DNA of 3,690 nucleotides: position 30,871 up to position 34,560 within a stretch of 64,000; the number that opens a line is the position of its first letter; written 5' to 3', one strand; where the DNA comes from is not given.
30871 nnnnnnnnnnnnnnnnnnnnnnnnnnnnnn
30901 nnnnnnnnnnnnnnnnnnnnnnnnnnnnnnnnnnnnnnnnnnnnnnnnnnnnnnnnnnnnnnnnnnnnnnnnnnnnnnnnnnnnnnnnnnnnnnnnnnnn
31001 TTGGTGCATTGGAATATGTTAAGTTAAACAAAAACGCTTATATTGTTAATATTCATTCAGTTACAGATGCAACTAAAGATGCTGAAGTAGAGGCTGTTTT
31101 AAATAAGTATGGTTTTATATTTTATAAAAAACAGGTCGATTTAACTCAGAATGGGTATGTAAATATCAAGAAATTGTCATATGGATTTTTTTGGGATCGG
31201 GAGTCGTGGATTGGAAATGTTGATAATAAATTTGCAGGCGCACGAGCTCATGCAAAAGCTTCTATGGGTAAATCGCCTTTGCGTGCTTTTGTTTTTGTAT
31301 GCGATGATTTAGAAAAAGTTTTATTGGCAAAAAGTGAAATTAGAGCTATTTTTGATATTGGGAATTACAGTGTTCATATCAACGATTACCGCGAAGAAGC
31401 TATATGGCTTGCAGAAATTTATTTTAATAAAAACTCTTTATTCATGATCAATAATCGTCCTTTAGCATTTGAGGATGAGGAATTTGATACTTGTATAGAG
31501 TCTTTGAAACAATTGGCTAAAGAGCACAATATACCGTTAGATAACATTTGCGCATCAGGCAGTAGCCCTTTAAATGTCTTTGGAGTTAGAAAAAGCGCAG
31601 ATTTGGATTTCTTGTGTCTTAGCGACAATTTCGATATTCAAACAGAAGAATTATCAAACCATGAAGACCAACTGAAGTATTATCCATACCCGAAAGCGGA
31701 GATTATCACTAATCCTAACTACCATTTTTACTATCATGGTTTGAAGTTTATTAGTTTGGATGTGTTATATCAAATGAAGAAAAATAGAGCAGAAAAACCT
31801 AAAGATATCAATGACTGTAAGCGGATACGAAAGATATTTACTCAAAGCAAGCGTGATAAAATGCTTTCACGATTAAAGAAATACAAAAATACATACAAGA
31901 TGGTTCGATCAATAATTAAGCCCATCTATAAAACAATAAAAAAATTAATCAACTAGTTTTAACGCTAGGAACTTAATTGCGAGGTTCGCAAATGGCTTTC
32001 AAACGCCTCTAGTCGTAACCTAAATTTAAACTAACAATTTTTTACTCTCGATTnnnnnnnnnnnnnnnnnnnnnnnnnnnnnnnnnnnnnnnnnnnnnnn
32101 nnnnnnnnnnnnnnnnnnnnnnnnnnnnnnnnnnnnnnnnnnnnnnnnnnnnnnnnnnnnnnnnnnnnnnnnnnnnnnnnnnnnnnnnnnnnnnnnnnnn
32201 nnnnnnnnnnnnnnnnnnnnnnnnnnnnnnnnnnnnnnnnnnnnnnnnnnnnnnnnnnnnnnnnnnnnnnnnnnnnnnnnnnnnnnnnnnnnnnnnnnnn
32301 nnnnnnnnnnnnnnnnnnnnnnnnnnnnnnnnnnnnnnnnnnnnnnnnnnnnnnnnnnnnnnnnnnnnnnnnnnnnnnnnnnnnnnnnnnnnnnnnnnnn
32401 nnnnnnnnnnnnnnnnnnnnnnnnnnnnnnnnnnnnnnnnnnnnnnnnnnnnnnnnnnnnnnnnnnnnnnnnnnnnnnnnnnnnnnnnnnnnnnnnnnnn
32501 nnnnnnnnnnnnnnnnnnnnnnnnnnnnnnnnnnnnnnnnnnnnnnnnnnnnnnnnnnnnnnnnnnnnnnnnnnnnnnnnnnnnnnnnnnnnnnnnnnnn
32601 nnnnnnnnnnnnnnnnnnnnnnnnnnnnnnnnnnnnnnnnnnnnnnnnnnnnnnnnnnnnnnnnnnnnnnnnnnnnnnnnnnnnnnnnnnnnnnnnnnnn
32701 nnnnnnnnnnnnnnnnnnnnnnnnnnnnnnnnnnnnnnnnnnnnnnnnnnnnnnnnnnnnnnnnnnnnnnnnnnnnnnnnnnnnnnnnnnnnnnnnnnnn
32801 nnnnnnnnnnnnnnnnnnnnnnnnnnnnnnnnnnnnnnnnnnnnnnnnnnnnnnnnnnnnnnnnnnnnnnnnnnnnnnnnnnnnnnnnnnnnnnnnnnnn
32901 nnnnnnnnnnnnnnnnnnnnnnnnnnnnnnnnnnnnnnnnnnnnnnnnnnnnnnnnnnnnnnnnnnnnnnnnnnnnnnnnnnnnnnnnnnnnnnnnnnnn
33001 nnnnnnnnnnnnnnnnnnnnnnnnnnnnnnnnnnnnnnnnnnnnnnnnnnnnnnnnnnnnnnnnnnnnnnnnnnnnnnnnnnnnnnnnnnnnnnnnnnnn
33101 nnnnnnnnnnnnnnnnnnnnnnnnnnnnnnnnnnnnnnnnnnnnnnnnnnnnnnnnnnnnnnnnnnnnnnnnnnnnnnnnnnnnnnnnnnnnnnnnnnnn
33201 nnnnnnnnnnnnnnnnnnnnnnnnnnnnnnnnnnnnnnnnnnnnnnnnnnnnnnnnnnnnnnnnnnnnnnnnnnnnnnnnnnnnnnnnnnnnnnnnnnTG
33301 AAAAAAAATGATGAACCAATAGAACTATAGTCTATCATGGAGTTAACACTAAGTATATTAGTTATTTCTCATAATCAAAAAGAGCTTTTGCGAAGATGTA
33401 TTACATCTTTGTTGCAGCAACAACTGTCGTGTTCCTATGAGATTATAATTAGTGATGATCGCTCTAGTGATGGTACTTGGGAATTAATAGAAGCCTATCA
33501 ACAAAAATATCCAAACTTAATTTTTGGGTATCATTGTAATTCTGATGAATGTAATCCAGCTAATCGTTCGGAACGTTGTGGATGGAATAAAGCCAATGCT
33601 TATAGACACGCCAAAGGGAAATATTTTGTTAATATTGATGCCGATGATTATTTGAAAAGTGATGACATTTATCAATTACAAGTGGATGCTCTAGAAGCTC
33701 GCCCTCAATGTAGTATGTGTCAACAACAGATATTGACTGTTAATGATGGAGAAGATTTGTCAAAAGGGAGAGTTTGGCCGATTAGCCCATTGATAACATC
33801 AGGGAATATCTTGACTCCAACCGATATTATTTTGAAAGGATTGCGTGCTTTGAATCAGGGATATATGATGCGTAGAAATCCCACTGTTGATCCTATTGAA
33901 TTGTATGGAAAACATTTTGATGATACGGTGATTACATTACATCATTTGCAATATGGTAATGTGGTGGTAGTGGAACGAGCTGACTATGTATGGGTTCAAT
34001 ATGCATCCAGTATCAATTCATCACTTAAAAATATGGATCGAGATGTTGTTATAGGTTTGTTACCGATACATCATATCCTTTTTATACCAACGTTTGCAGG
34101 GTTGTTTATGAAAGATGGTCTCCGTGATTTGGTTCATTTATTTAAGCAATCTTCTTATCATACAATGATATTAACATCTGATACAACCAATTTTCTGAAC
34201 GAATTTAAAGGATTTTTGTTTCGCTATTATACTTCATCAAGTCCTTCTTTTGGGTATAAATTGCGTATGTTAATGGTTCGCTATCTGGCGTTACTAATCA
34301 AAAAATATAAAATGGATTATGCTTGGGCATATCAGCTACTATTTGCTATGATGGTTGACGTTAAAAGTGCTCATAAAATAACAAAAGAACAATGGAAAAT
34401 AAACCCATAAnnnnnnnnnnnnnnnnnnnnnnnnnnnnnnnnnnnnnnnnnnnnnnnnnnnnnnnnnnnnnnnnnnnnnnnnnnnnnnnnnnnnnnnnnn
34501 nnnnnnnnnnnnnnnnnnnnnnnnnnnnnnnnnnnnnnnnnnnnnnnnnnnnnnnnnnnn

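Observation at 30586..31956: ParB/sulfiredoxin-like + nucleotidyltransferase-like fusion encoded between wzm and wzt: candidate novel glycan chain-capping enzyme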

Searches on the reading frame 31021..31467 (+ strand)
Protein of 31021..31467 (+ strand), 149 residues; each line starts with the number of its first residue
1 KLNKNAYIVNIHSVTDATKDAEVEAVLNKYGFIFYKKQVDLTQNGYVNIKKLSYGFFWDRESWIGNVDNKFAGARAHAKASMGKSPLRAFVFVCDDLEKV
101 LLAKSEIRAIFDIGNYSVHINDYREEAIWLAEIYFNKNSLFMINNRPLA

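Call 70: search_solved_structures(query=A6, max_evalue=10, show_alignments=3)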
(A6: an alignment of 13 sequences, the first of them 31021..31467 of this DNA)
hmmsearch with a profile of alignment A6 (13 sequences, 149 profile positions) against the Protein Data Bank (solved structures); distinct sequences matched with E-value up to 10: 0.

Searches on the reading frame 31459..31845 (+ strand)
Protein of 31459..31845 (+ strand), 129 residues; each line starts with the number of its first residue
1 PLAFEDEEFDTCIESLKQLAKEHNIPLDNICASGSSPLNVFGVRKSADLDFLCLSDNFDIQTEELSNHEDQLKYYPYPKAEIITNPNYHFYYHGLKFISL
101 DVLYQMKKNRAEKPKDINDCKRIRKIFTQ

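Call 32: predict_structure(alignment_id=A2)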
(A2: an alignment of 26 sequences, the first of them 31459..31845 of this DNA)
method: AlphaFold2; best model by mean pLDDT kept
length: 129 residues; sequences in the alignment: 26
mean_pLDDT: 95.0   pTM: 0.88
mean pLDDT of the five models: 95.0, 94.7, 94.6, 94.6, 94.5
residues with pLDDT >= 90: 120; 70-90: 6; 50-70: 2; < 50: 1
segments of 3 or more residues with pLDDT < 50: none
pLDDT, mean of each block of 10 residues (from residue 1): 81 97 97 97 93 93 95 98 98 97 98 96 93
secondary structure, 60 per line:
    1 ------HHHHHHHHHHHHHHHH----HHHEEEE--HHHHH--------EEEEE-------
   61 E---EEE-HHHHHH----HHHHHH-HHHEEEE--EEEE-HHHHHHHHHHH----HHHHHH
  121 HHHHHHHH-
elements in order: H7-22 E30-33 H36-40 E49-53 E65-67 H69-74 H79-84 E89-92 E95-98 H100-110 H115-128

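Call 34: fold_search(model_id=the predicted structure, library=pdb)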
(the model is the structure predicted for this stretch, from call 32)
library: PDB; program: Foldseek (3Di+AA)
matches with E <= 10: 94; with E <= 0.001: 0
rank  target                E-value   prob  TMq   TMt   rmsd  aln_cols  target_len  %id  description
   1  4wse_B                3.0e-01  0.20  0.36  0.12  13.4       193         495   11  Crystal structure of the Mimivirus polyadenylate synthase (released 2015-04-01)
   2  6p06_A                3.1e-01  0.18  0.33  0.20  10.2       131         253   11  Ternary structure of the E52D mutant of ANT-4 with Neomycin and AMPCPP (released 2020-01-29)
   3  2ewr                  3.8e-01  0.47  0.49  0.42   7.2       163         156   13  Crystal structure of a putative nucleotidyltransferase (tm1012) from Thermotoga maritima at 1.60 A resolution (released 2005-12-06)
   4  6un8_A                4.6e-01  0.25  0.31  0.19   6.9        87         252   17  Wild type ANT bound to neomycin (released 2020-05-06)
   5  1kny_A                8.1e-01  0.15  0.31  0.18   7.0        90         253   17  KANAMYCIN NUCLEOTIDYLTRANSFERASE (released 1996-08-17)
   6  4wse_A                8.1e-01  0.11  0.35  0.12  13.2       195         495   10  Crystal structure of the Mimivirus polyadenylate synthase (released 2015-04-01)
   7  6nmk_B                1.0e+00  0.15  0.32  0.19   6.9        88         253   16  Binary complex structure of the T130K mutant of ANT-4'' with Neomycin (released 2020-01-15)
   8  5w0n_B                1.2e+00  0.02  0.18  0.07  16.7       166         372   14  Structure of human TUT7 catalytic module (CM) in complex with UMPNPP and U2 RNA (released 2017-06-28)
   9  6nmk_A                1.4e+00  0.14  0.33  0.19   6.9        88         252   16  Binary complex structure of the T130K mutant of ANT-4'' with Neomycin (released 2020-01-15)
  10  4wbz_B                1.5e+00  0.06  0.24  0.10  11.4       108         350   14  tRNA-processing enzyme (apo form 2) (released 2015-04-15)
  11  4o8s                  1.6e+00  0.18  0.42  0.26   5.8       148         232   13  Crystal structure of JHP933 from Helicobacter pylori (released 2014-09-10)
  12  8xeo_B                1.6e+00  0.10  0.34  0.41   6.5       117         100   15  Crystal structure of MNT antitoxin (released 2024-12-18)
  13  2rff                  1.8e+00  0.15  0.33  0.37   5.9        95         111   13  Crystal structure of a putative nucleotidyltransferase (NP_343093.1) from Sulfolobus solfataricus at 1.40 A resolution (released 2007-10-16)
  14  5w0o_B                1.8e+00  0.02  0.19  0.09  15.5       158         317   15  Structure of human TUT7 catalytic module (CM) in complex with dsRNA (released 2017-06-28)
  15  4x4w_B                1.9e+00  0.16  0.30  0.11   3.3        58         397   19  Crystal structure of the full-length human mitochondrial CCA-adding enzyme (released 2015-02-11)
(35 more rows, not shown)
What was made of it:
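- On Pol-beta nucleotidyltransferase superfamily: The top 30 PDB hits of the domain model are almost all NTases, but E >= 0.3, probability <= 0.47 and TM <= 0.49 (call 34)
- MNT/AbiEii-type NTases are among the fold hits (call 34).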

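Call 67: search_solved_structures(query=A2, max_evalue=10, show_alignments=3)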
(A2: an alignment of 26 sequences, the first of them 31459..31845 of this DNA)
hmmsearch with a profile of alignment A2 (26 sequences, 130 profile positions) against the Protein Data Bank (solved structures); distinct sequences matched with E-value up to 10: 4.
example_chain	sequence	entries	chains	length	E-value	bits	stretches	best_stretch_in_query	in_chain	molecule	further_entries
6ndz_B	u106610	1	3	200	0.07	16.6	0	17-43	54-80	Designed repeat binding protein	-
6e0m_A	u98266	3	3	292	0.092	16.2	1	4-74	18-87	cGAS/DncV-like nucleotidyltransferase in E. coli homolog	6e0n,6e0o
6ne2_B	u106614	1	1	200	0.6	13.6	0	18-41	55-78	Designed repeat protein binder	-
6ne4_B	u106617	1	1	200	1.3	12.5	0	18-42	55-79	Designed repeat binding protein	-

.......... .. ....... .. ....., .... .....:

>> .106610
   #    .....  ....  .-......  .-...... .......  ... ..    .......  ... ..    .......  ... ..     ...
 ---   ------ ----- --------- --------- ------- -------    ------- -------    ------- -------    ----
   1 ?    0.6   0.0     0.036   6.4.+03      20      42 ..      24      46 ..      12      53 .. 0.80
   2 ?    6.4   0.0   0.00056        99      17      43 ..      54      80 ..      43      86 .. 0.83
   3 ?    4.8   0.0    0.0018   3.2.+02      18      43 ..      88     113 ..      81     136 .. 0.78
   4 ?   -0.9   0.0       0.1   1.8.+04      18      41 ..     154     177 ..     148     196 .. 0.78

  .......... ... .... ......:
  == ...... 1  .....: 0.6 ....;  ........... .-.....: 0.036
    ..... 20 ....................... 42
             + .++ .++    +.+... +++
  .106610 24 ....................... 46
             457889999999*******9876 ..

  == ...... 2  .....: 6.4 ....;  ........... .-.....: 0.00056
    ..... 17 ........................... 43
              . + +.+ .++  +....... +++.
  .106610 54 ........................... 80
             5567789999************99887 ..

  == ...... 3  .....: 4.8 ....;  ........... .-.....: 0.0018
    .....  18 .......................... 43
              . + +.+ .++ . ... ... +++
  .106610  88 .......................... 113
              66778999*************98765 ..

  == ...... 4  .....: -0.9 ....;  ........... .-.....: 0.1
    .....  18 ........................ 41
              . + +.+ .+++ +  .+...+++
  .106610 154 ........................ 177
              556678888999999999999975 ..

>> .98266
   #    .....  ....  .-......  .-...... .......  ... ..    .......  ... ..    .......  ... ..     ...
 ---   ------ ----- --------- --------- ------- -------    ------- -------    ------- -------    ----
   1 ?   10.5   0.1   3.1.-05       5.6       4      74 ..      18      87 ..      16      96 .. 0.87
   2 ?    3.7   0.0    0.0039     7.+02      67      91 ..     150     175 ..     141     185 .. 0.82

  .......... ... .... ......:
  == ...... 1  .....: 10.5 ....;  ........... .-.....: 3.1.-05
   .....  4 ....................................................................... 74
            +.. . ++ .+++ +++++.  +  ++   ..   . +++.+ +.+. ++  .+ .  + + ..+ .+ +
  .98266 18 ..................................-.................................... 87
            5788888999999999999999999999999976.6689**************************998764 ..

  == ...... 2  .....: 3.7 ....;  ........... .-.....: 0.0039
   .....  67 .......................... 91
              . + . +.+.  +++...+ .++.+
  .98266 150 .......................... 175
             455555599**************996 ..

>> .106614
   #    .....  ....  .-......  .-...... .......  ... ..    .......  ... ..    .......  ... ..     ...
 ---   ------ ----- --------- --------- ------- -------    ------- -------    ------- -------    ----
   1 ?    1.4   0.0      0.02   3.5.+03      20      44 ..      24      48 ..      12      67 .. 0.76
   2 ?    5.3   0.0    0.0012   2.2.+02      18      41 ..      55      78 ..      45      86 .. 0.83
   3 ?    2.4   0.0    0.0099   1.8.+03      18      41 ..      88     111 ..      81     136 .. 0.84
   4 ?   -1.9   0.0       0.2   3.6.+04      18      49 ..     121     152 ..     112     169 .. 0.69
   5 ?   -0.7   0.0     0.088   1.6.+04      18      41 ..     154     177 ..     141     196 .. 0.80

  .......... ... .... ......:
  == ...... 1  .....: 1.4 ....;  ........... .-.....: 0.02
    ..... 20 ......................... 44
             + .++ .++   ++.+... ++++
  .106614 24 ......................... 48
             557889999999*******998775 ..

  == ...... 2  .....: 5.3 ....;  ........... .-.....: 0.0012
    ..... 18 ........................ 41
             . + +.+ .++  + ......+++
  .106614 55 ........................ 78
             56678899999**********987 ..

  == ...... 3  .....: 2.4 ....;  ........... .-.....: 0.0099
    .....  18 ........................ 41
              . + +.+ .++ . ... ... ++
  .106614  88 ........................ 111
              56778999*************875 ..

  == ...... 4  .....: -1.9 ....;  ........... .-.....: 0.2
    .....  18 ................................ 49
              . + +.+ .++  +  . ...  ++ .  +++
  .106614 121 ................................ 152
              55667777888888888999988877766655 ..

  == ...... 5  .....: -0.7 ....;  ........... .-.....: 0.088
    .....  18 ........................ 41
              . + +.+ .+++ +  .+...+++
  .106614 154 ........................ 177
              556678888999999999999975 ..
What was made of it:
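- On Pol-beta nucleotidyltransferase superfamily: It aligns to the GS…DvD of CD-NTase 6e0m (call 67).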

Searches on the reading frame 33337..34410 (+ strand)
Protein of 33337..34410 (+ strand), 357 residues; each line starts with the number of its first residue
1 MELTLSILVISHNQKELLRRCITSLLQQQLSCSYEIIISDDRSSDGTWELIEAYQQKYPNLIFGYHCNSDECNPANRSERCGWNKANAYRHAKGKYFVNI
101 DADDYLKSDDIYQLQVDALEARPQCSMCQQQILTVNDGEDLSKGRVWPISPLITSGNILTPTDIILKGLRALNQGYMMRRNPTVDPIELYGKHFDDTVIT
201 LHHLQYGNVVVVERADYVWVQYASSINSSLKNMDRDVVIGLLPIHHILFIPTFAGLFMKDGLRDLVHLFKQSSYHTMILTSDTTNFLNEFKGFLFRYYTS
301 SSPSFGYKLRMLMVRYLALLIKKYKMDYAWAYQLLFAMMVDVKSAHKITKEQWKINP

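Call 3: search_protein_families(library=pfam, proteins=[window:33337-34410:+], max_evalue=0.01)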
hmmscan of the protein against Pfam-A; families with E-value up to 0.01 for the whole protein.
window:33337-34410:+ (357 aa): 4 families
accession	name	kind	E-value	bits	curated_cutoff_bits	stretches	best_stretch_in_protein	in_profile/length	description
PF00535.33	Glycos_transf_2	-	4.3e-20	72.8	23.3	1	6-131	1-116/168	Glycosyl transferase family 2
PF13704.12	Glyco_tranf_2_4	-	2.2e-05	25.3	27.5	1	23-113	8-91/98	Glycosyl transferase family 2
PF13641.12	Glyco_tranf_2_3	-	0.00015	22.3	27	1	5-129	3-120/230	Glycosyltransferase like family 2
PF03071.21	GNT-I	-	0.0023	17.3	25.4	1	5-99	95-189/434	GNT-I family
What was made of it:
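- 33337..34410 (+): GT2 glycosyltransferase, the family's most constant neighbour. PF00535 4.3e-20 (call 3).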

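Call 4: search_protein_families(library=ncbifam, proteins=[window:33337-34410:+], max_evalue=0.1)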
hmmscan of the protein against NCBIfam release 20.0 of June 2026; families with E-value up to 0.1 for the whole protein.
window:33337-34410:+ (357 aa): 16 families
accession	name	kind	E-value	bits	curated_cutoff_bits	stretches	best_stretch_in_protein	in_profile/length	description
NF050050.1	ProtGlycPglI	equivalog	2.9e-13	49.9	500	1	4-114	3-104/306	GalNAc(5)-diNAcBac-PP-undecaprenol beta-1,3-glucosyltransferase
NF007482.0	PRK10073.1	equivalog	4.5e-12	45.6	423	1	4-137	7-129/334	glycosyltransferase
NF053739.1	GlytfEpsEBac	equivalog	1.6e-09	37.1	450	1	6-195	4-187/265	glycosyltransferase EpsE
TIGR03111.1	glyc2_xrt_Gpos1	hypoth_equivalog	2.1e-09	36.7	363.95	1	5-140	51-177/439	TIGR03111 family XrtG-associated glycosyltransferase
NF047683.1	TeichurnBiosyTuaG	equivalog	6.1e-09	35.9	400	1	4-143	7-135/252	teichuronic acid biosynthesis protein TuaG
TIGR03937.1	PgaC_IcaA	equivalog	2.3e-07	30.1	422.3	1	5-124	47-155/407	poly-beta-1,6-N-acetyl-D-glucosamine synthase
NF041875.1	EPS_EpsD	equivalog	1.3e-06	28.1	370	1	5-59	1-56/325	exopolysaccharide biosynthesis glycosyltransferase EpsD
NF045692.1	OglycostaseCruG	equivalog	1.6e-06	27.3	600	1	5-104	43-138/386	2'-O-glycosyltransferase CruG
TIGR03469.1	HpnB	hypoth_equivalog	3.2e-06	26.4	379.25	1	7-59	48-100/386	hopene-associated glycosyltransferase HpnB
TIGR04440.1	glyco_TIGR04440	domain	5.8e-06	26.2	70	1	5-138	2-125/215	TIGR00180 family glycosyltransferase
NF038302.1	EPS_HpsE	equivalog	6.7e-06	25.3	300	1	5-114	3-107/307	hormogonium polysaccharide biosynthesis glycosyltransferase HpsE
NF007453.0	PRK10018.1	equivalog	0.0001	22.1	382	1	5-107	8-100/280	colanic acid biosynthesis glycosyltransferase WcaA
TIGR04283.1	glyco_like_mftF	equivalog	0.00019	21.1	182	1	5-57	1-52/221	TIGR04283 family arsenosugar biosynthesis glycosyltransferase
TIGR04017.1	WcaA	equivalog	0.00031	20.4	495.75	1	5-107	7-99/279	colanic acid biosynthesis glycosyltransferase WcaA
TIGR04242.1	nodulat_NodC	equivalog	0.011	14.8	550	1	12-127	58-165/395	chitooligosaccharide synthase NodC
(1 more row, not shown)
